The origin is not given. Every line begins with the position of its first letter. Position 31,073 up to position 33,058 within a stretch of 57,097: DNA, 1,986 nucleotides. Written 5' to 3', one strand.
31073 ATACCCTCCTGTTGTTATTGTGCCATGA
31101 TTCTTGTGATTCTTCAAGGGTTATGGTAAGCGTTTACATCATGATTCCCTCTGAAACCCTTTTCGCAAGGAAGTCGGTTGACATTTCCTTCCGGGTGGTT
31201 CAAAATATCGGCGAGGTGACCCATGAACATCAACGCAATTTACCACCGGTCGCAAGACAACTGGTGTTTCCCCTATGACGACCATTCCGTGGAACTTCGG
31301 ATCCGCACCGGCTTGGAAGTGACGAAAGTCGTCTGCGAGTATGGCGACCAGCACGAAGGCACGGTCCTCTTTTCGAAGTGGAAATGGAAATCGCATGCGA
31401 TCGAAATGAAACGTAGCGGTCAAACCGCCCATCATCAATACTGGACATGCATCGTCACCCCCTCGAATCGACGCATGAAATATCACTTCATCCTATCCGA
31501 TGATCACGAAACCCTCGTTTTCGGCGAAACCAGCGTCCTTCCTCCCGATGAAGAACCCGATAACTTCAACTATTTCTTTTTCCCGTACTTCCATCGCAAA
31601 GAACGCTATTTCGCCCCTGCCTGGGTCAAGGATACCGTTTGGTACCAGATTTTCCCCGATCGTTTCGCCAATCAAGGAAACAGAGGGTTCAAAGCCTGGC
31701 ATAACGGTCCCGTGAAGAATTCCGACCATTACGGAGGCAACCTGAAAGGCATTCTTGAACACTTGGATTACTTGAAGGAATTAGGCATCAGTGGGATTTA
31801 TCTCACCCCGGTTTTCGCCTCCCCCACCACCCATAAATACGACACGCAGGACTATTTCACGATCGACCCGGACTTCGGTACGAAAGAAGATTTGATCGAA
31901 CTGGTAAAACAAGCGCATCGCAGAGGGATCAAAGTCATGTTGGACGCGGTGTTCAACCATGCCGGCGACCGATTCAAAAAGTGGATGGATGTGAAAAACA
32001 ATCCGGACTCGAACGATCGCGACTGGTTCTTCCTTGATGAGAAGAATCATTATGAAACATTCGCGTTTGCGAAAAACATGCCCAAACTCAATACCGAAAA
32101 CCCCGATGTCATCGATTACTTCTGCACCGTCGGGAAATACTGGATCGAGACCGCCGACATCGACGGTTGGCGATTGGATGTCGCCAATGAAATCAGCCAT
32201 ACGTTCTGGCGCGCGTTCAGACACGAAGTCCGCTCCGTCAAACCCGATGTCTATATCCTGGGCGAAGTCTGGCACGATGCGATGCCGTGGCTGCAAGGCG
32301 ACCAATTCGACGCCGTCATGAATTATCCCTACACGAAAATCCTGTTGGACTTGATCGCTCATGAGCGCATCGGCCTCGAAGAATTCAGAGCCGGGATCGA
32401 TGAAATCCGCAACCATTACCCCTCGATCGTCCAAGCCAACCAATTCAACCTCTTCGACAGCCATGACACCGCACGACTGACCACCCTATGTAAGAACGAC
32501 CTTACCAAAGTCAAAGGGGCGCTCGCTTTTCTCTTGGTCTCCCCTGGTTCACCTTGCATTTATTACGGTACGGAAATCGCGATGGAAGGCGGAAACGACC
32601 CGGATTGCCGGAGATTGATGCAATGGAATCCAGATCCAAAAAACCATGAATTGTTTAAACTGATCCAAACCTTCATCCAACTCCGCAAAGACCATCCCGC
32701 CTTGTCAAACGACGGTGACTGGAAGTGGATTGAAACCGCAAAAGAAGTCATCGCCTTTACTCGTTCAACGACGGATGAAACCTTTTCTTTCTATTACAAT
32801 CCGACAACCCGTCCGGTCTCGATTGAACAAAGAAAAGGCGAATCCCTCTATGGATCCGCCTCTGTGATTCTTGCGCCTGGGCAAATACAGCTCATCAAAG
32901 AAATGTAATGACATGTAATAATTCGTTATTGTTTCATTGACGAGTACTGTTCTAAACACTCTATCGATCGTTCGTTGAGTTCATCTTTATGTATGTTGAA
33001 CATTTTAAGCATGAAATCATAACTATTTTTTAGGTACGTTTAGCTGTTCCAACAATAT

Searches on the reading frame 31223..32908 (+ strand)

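Call 14: search_protein_families(library=pfam, proteins=[window:31223-32908:+])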
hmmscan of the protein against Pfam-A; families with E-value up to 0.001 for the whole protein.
window:31223-32908:+ (561 aa): 2 families
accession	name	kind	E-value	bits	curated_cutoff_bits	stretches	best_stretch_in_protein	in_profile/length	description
PF00128.31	Alpha-amylase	-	1.3e-80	272.3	22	1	142-474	1-423/446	Alpha amylase, catalytic domain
PF02903.20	Alpha-amylase_N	-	5.5e-26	91.5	23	1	1-124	1-120/120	Alpha amylase, N-terminal ig-like domain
